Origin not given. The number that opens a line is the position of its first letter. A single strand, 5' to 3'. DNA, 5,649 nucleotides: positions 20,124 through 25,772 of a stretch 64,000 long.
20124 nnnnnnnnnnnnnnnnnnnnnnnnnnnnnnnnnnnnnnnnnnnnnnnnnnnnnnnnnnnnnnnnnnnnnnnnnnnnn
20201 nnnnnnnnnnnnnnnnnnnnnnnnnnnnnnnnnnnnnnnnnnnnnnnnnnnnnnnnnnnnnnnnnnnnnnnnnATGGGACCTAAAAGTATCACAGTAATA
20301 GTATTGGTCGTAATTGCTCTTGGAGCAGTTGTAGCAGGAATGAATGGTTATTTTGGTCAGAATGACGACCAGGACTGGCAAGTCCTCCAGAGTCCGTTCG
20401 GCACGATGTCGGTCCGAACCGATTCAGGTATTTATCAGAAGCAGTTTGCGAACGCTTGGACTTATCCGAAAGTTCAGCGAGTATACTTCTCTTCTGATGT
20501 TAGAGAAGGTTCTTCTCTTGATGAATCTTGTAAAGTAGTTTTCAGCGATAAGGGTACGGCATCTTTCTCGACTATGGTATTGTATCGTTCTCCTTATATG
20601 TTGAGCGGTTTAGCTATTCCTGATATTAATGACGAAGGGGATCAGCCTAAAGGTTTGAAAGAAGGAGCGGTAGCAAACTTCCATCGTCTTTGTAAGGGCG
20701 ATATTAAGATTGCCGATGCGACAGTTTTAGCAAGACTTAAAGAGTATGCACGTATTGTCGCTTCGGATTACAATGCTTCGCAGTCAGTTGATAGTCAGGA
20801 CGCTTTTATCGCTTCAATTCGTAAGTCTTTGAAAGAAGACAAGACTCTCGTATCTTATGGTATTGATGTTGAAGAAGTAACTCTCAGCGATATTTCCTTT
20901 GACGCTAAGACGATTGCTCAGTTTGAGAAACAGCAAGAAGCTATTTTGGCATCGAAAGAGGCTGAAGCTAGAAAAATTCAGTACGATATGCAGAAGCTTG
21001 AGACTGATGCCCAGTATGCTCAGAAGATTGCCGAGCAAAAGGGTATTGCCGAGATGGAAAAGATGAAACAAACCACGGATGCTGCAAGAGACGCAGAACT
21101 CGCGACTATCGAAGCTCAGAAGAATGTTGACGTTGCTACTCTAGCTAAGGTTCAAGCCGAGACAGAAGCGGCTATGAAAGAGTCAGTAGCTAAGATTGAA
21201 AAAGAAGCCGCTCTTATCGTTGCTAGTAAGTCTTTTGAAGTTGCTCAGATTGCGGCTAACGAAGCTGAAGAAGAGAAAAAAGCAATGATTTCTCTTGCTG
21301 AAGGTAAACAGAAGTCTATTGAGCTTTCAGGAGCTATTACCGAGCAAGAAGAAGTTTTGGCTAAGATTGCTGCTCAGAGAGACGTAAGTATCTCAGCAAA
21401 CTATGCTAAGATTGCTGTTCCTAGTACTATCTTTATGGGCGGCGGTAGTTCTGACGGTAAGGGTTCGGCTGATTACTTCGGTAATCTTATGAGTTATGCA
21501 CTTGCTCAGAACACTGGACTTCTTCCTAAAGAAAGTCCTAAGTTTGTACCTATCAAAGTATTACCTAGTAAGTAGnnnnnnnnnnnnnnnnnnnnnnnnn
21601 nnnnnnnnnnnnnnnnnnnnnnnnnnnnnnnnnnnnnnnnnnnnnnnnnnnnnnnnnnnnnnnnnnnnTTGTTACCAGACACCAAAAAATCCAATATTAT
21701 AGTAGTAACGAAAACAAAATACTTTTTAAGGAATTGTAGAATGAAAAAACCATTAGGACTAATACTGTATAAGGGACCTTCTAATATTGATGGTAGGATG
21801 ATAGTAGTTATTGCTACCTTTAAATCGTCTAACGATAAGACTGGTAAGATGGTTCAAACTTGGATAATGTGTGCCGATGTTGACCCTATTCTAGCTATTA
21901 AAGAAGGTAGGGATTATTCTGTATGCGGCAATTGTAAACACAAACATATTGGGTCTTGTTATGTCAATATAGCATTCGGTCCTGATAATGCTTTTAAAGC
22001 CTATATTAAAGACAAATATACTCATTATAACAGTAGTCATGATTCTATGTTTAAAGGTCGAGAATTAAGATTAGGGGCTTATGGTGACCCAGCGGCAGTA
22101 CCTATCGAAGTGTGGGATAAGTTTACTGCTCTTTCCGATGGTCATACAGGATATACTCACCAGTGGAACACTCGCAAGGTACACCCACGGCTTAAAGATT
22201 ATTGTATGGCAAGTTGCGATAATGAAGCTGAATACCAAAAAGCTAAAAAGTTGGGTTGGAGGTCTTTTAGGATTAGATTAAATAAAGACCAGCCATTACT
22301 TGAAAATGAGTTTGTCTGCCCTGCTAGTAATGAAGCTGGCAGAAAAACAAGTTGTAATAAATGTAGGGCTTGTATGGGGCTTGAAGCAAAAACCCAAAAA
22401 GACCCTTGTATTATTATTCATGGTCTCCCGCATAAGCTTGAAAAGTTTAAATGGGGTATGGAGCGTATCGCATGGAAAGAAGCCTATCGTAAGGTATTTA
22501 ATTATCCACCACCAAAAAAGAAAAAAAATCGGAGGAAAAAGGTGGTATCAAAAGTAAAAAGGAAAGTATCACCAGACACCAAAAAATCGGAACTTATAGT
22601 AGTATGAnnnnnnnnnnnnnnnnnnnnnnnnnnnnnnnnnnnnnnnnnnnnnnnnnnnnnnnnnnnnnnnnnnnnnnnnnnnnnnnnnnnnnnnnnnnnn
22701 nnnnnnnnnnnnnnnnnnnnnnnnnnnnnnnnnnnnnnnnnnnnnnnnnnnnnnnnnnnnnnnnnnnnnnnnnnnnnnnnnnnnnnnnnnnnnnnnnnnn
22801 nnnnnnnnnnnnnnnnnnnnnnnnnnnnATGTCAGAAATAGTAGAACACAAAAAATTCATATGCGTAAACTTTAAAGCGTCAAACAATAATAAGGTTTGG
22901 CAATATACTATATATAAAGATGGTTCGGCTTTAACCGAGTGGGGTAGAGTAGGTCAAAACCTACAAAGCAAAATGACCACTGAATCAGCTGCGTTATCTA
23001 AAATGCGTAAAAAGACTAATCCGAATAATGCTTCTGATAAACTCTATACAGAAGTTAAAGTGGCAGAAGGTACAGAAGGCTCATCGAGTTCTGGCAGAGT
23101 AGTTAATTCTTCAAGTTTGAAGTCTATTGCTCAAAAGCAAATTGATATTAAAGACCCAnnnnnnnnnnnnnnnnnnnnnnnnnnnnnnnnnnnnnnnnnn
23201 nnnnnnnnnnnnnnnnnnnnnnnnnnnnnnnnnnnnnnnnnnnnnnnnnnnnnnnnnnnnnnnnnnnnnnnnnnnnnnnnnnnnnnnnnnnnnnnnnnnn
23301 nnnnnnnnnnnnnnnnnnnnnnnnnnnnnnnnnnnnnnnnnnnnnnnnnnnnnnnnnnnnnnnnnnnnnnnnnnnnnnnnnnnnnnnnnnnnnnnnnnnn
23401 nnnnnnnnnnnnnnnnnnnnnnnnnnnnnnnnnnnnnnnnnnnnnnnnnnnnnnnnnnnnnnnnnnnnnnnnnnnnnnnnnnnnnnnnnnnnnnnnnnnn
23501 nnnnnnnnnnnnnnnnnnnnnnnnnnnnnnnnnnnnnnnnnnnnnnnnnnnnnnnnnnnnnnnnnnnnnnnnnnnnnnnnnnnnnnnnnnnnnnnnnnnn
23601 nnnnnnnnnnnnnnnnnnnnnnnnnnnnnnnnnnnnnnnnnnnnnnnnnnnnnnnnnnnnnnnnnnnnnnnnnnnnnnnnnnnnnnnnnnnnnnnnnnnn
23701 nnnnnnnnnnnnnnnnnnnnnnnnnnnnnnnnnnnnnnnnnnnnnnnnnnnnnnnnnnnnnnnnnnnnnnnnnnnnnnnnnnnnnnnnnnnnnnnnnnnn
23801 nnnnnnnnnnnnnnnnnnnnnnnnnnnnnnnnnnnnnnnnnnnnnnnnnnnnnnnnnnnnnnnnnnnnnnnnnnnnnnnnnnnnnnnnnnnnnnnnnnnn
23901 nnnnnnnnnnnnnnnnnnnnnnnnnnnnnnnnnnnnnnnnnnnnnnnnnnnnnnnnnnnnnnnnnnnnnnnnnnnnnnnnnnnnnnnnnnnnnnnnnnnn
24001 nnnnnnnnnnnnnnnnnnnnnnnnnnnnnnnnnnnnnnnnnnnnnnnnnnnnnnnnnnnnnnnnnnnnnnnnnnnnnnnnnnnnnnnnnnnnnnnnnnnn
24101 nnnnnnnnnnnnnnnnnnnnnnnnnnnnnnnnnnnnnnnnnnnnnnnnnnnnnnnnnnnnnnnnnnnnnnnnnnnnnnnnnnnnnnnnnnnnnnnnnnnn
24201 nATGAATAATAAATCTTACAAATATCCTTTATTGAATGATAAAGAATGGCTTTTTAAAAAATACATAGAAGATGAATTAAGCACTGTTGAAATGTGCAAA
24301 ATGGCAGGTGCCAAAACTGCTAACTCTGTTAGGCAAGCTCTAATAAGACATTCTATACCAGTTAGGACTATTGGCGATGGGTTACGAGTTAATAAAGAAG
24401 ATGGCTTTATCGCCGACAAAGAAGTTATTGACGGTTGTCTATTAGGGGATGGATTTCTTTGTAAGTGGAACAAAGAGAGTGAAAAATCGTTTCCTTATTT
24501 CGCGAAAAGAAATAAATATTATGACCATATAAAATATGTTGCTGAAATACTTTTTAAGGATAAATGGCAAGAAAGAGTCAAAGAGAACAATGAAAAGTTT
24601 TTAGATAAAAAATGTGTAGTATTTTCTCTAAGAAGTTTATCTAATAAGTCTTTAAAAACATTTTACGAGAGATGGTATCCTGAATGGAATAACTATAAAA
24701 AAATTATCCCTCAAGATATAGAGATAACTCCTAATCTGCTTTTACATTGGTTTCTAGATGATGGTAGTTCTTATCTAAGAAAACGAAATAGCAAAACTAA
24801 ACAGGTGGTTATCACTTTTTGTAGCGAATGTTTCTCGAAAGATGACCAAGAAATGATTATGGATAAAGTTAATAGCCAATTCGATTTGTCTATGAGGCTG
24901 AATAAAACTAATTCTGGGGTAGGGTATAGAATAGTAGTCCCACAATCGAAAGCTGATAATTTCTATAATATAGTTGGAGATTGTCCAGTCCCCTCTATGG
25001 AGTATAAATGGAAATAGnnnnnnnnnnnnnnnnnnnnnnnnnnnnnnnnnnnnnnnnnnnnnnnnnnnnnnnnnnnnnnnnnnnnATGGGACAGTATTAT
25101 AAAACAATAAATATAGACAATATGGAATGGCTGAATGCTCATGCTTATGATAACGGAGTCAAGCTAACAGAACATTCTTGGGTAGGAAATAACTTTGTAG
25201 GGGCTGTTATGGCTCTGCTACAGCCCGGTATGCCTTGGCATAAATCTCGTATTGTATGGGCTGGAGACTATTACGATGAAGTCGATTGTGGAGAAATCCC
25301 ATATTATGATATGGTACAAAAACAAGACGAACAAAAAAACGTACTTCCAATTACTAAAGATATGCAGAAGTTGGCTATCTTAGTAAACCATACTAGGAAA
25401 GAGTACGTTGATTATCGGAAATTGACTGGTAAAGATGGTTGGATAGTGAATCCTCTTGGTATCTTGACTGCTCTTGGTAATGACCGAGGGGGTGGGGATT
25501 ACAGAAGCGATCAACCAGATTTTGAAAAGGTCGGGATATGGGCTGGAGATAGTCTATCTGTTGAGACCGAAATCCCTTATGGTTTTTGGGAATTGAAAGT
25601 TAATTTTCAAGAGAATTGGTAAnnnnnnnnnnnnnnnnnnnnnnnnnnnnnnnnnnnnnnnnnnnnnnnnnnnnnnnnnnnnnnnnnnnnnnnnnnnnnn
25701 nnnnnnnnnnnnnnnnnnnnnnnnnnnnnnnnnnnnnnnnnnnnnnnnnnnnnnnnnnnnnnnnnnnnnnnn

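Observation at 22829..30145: Phage-encoded PARP (WGR plus catalytic domain) together with a macrodomain protein: a candidate ADP-ribosylation writer/eraser pair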

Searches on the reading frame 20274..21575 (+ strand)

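Call 3: search_protein_families(library=pfam, proteins=[window:20274-21575:+], max_evalue=0.1)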
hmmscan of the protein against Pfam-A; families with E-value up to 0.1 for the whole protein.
window:20274-21575:+ (433 aa): 2 families
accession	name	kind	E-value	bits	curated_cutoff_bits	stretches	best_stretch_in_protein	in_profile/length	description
PF01145.31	Band_7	-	9.9e-06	26.1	23.6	1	158-231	98-171/176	SPFH domain / Band 7 family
PF05954.17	Phage_GPD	-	0.029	14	30.1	1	230-296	112-182/305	Phage tail baseplate hub (GPD)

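Call 4: search_protein_families(library=phrogs, proteins=[window:20274-21575:+], max_evalue=0.01)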
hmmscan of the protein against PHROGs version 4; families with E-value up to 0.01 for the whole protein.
window:20274-21575:+ (433 aa): 2 families
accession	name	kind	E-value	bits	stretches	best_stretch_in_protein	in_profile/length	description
phrog_11908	-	unknown function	2.5e-22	80.2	3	186-299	222-335/430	-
phrog_200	-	other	0.0007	19.8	0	135-335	184-319/379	lipoprotein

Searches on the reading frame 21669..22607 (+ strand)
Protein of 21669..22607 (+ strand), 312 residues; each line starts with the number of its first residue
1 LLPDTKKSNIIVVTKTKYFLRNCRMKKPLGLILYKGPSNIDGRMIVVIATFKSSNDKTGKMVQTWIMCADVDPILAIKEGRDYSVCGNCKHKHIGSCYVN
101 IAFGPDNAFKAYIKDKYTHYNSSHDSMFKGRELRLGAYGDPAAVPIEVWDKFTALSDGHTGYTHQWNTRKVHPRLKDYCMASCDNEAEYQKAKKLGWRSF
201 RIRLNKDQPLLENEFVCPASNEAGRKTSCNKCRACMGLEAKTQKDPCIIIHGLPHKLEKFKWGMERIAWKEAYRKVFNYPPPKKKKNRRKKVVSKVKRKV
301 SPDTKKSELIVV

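Call 3: search_protein_families(library=pfam, proteins=[window:21669-22607:+], max_evalue=0.1)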
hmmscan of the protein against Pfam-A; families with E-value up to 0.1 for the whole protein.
window:21669-22607:+ (312 aa): 1 family
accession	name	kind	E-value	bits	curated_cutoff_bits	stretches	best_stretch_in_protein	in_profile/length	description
PF23872.1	DUF7227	-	0.044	13.8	27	0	215-238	178-199/223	Domain of unknown function (DUF7227)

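Call 4: search_protein_families(library=phrogs, proteins=[window:21669-22607:+], max_evalue=0.01)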
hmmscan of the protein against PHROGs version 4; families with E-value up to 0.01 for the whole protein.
window:21669-22607:+ (312 aa): 1 family
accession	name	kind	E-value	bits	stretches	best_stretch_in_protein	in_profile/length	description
phrog_2554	-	unknown function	1.4e-71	243.1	1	21-256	277-517/529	-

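Call 81: search_protein_families(library=padloc, proteins=[window:21741-22607:+], max_evalue=0.01)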
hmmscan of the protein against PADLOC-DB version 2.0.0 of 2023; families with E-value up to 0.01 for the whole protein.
window:21741-22607:+ (288 aa): 0 families

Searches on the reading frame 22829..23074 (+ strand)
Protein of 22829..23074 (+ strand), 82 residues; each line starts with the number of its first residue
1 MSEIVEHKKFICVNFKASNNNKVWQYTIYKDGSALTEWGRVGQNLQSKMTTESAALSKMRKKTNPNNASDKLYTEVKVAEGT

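Call 75: search_solved_structures(query=A5, max_evalue=1, show_alignments=2)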
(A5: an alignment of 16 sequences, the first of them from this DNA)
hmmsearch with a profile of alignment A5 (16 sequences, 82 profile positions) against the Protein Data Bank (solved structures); distinct sequences matched with E-value up to 1: 8.
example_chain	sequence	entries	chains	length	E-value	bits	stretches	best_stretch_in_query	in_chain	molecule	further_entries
2eoc_A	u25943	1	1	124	0.00039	23.7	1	15-69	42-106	Poly [ADP-ribose] polymerase 3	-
9zq9_P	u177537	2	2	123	0.0083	19.4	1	18-64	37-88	Poly [ADP-ribose] polymerase 2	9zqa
6f5b_A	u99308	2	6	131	0.0091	19.3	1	18-64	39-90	Poly [ADP-ribose] polymerase 2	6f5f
6f1k_A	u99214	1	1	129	0.0095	19.2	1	18-64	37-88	Poly [ADP-ribose] polymerase 2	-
9zqb_P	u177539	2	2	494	0.084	16.2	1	18-63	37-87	Poly [ADP-ribose] polymerase 2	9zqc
7aeo_A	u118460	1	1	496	0.085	16.2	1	18-63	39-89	Poly [ADP-ribose] polymerase 2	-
6usj_U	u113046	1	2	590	0.22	14.9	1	18-63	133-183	Poly [ADP-ribose] polymerase 2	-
6x0l_P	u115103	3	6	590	0.27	14.6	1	18-63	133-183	Poly [ADP-ribose] polymerase 2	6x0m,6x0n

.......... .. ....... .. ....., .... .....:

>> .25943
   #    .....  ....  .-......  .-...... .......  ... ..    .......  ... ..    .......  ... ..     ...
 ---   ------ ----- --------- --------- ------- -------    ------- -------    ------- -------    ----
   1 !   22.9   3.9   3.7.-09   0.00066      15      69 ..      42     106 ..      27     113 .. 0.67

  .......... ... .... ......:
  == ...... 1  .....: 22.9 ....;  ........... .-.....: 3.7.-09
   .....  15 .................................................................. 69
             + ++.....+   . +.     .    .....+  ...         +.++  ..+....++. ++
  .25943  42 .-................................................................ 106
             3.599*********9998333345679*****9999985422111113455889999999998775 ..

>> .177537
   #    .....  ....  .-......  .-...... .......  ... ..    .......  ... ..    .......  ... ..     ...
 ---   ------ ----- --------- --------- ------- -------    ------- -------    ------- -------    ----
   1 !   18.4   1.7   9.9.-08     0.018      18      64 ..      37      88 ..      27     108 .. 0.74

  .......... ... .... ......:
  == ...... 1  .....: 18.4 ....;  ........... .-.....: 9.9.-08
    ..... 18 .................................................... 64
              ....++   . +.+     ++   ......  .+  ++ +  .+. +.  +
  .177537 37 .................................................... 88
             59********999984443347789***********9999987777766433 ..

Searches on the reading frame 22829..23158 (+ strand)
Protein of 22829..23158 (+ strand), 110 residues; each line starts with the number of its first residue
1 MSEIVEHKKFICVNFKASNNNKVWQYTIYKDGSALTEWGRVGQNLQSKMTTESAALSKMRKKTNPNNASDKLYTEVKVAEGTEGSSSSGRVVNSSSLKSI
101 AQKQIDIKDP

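Call 72: search_solved_structures(query=window:22829-23158:+, max_evalue=1, show_alignments=3)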
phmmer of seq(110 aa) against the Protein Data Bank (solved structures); distinct sequences matched with E-value up to 1: 1.
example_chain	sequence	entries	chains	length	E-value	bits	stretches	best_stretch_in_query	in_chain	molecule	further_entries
1wnc_A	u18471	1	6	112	0.21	15.3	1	39-90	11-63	E2 glycoprotein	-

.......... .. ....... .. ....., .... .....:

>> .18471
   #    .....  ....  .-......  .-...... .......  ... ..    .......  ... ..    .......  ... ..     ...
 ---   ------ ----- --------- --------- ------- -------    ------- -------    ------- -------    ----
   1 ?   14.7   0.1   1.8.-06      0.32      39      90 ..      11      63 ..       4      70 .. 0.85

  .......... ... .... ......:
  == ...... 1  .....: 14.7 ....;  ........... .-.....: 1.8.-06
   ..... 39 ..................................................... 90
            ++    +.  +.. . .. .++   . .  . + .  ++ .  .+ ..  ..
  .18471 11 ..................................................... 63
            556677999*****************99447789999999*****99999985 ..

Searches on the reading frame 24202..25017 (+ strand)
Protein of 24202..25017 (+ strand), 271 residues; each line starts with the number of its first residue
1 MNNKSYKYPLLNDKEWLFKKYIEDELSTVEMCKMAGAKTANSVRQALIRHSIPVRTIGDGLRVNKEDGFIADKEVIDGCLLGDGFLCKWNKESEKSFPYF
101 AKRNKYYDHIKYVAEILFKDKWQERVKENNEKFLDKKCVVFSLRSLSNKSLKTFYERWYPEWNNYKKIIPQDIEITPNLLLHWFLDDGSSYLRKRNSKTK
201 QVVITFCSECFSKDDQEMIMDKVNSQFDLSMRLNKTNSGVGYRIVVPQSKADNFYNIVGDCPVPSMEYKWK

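Call 3: search_protein_families(library=pfam, proteins=[window:24202-25017:+], max_evalue=0.1)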
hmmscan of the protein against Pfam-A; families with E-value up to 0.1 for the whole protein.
window:24202-25017:+ (271 aa): 1 family
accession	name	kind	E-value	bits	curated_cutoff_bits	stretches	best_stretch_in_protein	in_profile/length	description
PF03161.18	LAGLIDADG_2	-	1.3e-20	74.5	25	1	73-254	1-168/168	LAGLIDADG DNA endonuclease family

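Call 4: search_protein_families(library=phrogs, proteins=[window:24202-25017:+], max_evalue=0.01)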
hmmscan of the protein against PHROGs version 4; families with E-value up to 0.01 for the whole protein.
window:24202-25017:+ (271 aa): 2 families
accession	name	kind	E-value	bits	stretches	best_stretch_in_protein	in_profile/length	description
phrog_11023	-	DNA, RNA and nucleotide metabolism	3.3e-25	89.9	1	72-271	7-181/185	homing endonuclease with LAGLIDADG motif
phrog_8446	-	DNA, RNA and nucleotide metabolism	8.3e-08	33.1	1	11-58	58-104/211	HNH endonuclease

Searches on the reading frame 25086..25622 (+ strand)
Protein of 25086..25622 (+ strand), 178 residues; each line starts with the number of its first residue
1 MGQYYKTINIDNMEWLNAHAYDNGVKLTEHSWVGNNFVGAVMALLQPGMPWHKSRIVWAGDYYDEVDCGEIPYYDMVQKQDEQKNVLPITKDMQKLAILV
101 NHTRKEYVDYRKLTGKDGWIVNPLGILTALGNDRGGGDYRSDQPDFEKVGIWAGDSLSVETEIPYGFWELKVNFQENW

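Call 3: search_protein_families(library=pfam, proteins=[window:25086-25622:+], max_evalue=0.1)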
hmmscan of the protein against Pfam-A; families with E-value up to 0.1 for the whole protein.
window:25086-25622:+ (178 aa): 0 families

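Call 4: search_protein_families(library=phrogs, proteins=[window:25086-25622:+], max_evalue=0.01)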
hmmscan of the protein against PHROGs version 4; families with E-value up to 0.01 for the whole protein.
window:25086-25622:+ (178 aa): 2 families
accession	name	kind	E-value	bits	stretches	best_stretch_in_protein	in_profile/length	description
phrog_3156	-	unknown function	1.4e-21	78.2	2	1-65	1-66/244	-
phrog_35050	-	unknown function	1.4e-05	26.2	1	1-159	1-156/182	-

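Call 81: search_protein_families(library=padloc, proteins=[window:25086-25622:+], max_evalue=0.01)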
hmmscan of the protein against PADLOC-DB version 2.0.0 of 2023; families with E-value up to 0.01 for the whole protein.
window:25086-25622:+ (178 aa): 0 families
